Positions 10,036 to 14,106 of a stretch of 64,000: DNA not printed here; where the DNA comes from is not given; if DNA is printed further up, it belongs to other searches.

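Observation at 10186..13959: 1257-aa anchored surface protein with five LTD repeats and two C-terminal OB-fold DNA-binding-like domains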

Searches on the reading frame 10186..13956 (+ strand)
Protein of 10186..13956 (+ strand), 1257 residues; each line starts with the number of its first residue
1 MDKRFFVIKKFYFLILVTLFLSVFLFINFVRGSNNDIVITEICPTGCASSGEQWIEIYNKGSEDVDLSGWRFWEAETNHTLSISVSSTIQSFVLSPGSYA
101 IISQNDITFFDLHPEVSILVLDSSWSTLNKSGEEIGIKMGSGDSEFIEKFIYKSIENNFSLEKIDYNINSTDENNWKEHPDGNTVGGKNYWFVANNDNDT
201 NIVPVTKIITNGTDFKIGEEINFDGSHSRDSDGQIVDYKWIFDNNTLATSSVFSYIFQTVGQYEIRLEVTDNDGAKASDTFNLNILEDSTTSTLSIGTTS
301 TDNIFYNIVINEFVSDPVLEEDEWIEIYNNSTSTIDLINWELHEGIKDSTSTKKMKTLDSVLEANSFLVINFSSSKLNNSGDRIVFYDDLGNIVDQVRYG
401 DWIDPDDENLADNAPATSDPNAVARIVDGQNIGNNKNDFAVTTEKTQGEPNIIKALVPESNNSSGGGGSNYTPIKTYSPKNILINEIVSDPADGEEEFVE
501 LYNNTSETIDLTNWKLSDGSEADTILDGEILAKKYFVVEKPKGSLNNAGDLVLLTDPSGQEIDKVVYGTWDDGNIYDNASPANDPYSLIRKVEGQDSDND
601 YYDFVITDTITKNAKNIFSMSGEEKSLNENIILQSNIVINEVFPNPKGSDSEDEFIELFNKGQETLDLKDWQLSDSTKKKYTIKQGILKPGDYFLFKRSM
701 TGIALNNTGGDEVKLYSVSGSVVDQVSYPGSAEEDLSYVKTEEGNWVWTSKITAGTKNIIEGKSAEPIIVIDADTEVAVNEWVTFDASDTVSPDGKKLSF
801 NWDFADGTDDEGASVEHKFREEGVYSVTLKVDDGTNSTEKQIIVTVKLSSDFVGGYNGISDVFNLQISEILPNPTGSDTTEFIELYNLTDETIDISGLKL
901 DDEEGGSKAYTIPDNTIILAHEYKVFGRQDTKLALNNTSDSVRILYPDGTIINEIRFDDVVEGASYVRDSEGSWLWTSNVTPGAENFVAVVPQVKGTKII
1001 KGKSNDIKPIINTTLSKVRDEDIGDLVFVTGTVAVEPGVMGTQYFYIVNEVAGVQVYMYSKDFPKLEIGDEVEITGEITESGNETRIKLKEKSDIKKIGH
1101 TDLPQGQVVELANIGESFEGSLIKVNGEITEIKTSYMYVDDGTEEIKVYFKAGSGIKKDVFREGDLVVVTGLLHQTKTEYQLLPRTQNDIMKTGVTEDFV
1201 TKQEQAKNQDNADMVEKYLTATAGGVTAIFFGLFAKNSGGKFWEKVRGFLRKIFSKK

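Call 3: search_protein_families(library=pfam, proteins=[window:10186-13956:+], max_evalue=1)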
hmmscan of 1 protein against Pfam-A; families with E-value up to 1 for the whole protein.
window:10186-13956:+ (1257 aa): 11 families
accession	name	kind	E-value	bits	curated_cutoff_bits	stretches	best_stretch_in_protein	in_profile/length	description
PF00932.25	LTD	-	3.8e-85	281.9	34.3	5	635-729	6-108/109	Lamin Tail Domain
PF18911.6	PKD_4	-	4.9e-37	126.3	27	2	765-846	2-83/85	PKD domain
PF00801.26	PKD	-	1.5e-23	83.1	23.5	2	775-846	9-80/80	PKD domain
PF22352.2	K319L-like_PKD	-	3e-11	43.6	27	2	213-284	3-83/84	K319L-like, PKD domain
PF01336.31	tRNA_anti-codon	-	5e-08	33.2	27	2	1124-1183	2-68/75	OB-fold nucleic acid binding domain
PF21027.3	Sde0182_C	-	9.9e-06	26.5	27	1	783-846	2-65/83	Cellulose-binding protein Sde0182, C-terminal domain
PF18981.6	InlK_D3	-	0.00043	20.7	25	1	253-278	40-67/75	Internalin K domain (D3/D4)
PF05345.18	He_PIG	-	0.0021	18.9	24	0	259-285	69-95/96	Putative Ig domain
PF16820.11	PKD_3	-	0.0068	16.7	26.3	1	211-269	11-66/68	PKD-like domain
PF07495.19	Y_Y_Y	-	0.027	14.8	26.6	1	243-285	24-62/65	Y_Y_Y domain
PF03100.22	CcmE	-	0.13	13.1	24.6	1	1138-1177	45-81/99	CcmE domain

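Call 4: search_protein_families(library=ncbifam, proteins=[window:10186-13956:+], max_evalue=1)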
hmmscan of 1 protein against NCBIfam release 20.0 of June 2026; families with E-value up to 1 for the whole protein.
window:10186-13956:+ (1257 aa): 7 families
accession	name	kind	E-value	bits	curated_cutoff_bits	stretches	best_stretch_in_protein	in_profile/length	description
NF033681.1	ExeM_NucH_DNase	subfamily_domain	3.9e-05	22.7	300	1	1053-1138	35-120/546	ExeM/NucH family extracellular endonuclease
TIGR00864.1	PCC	subfamily_domain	0.0022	14.4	1861.4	1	781-841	1072-1131/2700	polycystin cation channel protein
NF009731.0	PRK13254.1-5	equivalog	0.0081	15.8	152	1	1119-1199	61-135/155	cytochrome c maturation protein CcmE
NF009638.0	PRK13165.1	equivalog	0.037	13.5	186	1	1138-1208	83-152/161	cytochrome c maturation protein CcmE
NF009729.0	PRK13254.1-3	equivalog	0.059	13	171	1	1137-1211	76-149/155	cytochrome c maturation protein CcmE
NF009727.0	PRK13254.1-1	equivalog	0.084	12.6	126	1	1137-1176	76-112/144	cytochrome c maturation protein CcmE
TIGR03769.1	P_ac_wall_RPT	domain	0.16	12.5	30.9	0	254-285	6-39/41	TIGR03769 domain-containing protein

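Call 23: search_protein_families(library=pfam, alignment_id=A2, max_evalue=0.001)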
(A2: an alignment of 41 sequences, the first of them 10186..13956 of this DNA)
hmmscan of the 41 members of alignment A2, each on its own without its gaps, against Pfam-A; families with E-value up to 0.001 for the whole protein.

A. member 1, window:10186-13956:+ (1257 aa): 7 families
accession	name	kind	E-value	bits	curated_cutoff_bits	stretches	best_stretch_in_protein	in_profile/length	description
PF00932.25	LTD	-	3.8e-85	281.9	34.3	5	635-729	6-108/109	Lamin Tail Domain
PF18911.6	PKD_4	-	4.9e-37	126.3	27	2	765-846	2-83/85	PKD domain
PF00801.26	PKD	-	1.5e-23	83.1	23.5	2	775-846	9-80/80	PKD domain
PF22352.2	K319L-like_PKD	-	3e-11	43.6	27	1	213-284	3-83/84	K319L-like, PKD domain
PF01336.31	tRNA_anti-codon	-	5e-08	33.2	27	1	1124-1183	2-68/75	OB-fold nucleic acid binding domain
PF21027.3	Sde0182_C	-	9.9e-06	26.5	27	0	783-846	2-65/83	Cellulose-binding protein Sde0182, C-terminal domain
PF18981.6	InlK_D3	-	0.00043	20.7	25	0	253-278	40-67/75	Internalin K domain (D3/D4)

B. families by the number of members that match (of 41 scanned): 12 families
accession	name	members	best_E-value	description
PF01336.31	tRNA_anti-codon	41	1.1e-12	OB-fold nucleic acid binding domain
PF00932.25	LTD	40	1e-94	Lamin Tail Domain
PF18911.6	PKD_4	34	2.6e-42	PKD domain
PF00801.26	PKD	33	1.4e-25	PKD domain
PF22352.2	K319L-like_PKD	16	5.6e-14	K319L-like, PKD domain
PF21027.3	Sde0182_C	13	1.3e-07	Cellulose-binding protein Sde0182, C-terminal domain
PF18942.5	DUF5689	5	6.6e-07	Family of unknown function (DUF5689)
PF13567.11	DUF4131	3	0.0001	Domain of unknown function (DUF4131)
PF18981.6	InlK_D3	2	0.00011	Internalin K domain (D3/D4)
PF16820.11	PKD_3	2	0.00014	PKD-like domain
PF13742.12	tRNA_anti_2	1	0.00063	OB-fold nucleic acid binding domain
PF04076.19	BOF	1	0.00067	Bacterial OB fold (BOF) protein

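Call 58: list_cluster_members(proteins=[P0036, P0044, P0048, P0062, P0093, P0159, P0168, P0101, P0120, window:10186-13956:+])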
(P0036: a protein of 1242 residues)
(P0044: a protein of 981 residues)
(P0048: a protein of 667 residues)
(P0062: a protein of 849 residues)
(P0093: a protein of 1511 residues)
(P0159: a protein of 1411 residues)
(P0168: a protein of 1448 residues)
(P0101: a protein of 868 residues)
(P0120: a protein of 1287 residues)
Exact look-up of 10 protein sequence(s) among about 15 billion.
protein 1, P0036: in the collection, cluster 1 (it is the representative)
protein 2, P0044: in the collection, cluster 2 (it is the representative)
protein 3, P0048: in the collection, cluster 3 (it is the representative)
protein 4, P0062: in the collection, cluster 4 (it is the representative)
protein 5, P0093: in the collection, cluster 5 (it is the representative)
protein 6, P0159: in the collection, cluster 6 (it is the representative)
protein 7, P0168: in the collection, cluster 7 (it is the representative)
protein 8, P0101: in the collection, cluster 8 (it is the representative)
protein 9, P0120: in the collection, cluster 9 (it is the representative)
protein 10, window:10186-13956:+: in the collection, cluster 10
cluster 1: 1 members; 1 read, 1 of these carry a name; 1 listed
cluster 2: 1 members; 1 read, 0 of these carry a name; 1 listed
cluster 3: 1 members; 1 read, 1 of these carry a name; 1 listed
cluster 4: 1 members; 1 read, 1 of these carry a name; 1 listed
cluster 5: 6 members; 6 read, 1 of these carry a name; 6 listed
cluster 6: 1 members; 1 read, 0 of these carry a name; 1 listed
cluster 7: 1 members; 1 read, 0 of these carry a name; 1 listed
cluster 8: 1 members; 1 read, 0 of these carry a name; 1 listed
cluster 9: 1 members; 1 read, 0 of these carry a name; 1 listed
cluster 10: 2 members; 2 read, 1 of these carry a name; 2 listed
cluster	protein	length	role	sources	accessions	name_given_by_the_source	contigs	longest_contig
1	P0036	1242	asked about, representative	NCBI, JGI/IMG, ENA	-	PKD repeat protein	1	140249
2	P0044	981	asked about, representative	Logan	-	-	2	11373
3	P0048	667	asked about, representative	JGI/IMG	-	PKD repeat protein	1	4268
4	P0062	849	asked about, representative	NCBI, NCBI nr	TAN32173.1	PKD domain-containing protein [Patescibacteria group bacterium] | MAG: PKD domain-containing protein [Patescibacteria group bacterium]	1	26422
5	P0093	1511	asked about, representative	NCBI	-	-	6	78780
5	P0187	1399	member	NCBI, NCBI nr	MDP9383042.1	MAG: hypothetical protein M3Q29_23470, partial [Chloroflexota bacterium] | hypothetical protein [Chloroflexota bacterium]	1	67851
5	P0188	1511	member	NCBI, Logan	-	-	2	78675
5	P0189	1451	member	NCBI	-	-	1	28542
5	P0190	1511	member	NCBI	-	-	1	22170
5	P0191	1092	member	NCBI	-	-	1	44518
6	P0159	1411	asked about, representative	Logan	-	-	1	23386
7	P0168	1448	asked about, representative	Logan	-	-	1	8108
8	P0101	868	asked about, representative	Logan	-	-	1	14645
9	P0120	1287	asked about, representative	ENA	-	-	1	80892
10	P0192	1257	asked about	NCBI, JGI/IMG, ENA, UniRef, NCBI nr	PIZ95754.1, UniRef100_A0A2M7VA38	MAG: hypothetical protein COX80_03405 [Candidatus Magasanikbacteria bacterium ... | PKD domain-containing protein n=1 Tax=Candidatus Magasanikbacteria bacterium ...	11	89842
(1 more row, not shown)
